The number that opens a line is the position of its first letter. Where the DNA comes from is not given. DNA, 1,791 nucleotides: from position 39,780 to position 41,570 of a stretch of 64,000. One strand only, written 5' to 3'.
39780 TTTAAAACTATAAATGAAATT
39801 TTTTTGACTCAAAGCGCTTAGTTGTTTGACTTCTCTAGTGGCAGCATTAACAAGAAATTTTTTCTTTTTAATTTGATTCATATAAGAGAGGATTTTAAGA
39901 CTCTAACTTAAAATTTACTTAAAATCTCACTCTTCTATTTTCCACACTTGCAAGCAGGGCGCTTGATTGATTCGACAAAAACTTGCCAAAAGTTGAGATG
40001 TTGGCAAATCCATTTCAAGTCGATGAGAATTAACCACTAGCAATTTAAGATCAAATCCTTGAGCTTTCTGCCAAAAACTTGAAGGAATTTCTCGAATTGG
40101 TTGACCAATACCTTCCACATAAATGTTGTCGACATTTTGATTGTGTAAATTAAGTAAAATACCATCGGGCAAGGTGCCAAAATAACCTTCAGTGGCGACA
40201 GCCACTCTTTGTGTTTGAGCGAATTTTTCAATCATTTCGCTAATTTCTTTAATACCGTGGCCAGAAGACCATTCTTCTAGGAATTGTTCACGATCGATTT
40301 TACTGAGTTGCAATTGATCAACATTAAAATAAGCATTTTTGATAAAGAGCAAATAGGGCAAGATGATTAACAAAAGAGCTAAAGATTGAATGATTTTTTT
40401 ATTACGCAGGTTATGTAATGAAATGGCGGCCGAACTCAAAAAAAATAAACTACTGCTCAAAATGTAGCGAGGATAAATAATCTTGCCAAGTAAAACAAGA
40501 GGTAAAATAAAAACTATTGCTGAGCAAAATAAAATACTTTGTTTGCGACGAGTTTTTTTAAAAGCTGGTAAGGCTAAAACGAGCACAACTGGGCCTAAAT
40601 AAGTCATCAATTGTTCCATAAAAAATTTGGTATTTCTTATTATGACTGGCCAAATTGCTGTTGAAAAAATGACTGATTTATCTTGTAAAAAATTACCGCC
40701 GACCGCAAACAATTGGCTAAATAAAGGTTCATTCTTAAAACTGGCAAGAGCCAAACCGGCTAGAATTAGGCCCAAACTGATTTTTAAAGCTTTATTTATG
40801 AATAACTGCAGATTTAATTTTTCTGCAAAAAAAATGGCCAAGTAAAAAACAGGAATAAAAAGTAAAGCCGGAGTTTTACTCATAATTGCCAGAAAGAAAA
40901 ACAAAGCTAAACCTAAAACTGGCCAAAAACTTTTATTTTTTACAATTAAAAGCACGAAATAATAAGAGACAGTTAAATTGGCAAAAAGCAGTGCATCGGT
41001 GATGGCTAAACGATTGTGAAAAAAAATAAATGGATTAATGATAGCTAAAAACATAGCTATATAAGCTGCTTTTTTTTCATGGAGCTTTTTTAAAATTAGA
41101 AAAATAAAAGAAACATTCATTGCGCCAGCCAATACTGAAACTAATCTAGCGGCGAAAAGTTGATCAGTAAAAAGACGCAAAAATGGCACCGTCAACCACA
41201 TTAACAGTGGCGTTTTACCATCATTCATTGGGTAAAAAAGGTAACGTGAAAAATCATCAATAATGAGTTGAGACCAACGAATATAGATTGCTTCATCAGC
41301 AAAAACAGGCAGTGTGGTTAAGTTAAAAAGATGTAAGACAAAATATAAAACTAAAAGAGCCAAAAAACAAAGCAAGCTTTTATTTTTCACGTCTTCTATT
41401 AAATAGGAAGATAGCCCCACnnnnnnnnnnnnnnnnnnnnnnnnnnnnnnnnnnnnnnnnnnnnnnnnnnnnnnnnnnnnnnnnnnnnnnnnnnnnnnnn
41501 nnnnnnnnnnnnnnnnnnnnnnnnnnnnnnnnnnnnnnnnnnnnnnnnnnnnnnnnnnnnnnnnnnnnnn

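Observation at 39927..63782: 24-kb envelope glycosylation supercluster built around eight GT-C-like enzymes and lipid-phosphate-sugar synthases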

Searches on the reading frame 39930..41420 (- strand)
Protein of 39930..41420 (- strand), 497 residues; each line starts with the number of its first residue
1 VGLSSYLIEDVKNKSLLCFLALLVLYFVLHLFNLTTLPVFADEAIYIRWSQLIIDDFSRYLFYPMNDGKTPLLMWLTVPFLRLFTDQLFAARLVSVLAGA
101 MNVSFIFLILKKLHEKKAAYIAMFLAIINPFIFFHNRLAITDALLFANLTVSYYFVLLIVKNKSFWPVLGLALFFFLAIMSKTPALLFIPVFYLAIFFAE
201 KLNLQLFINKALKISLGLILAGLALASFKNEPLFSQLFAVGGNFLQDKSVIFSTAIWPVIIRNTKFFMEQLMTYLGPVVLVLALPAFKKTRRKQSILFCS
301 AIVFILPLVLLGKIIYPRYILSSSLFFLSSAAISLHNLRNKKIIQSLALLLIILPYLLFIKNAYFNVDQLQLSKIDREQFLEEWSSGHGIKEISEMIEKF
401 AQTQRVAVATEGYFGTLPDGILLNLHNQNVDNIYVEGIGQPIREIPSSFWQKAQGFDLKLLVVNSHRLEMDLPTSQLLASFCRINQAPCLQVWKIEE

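Call 3: search_protein_families(library=pfam, proteins=[window:39930-41420:-], max_evalue=0.01)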
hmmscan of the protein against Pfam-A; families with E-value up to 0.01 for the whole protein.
window:39930-41420:- (497 aa): 1 family
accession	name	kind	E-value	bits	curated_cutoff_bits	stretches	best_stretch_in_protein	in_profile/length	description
PF13231.12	PMT_2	-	3e-13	50.7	26.1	1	69-203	2-134/160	Dolichyl-phosphate-mannose-protein mannosyltransferase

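Call 11: search_protein_families(library=ncbifam, proteins=[window:39930-41420:-], max_evalue=0.1)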
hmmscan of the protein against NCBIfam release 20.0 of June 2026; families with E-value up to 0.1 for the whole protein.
window:39930-41420:- (497 aa): 1 family
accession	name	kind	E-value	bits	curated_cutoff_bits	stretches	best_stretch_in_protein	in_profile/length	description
TIGR03663.1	TIGR03663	subfamily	1.2e-08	34.5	126.25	1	19-201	4-184/435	flippase activity-associated protein Agl23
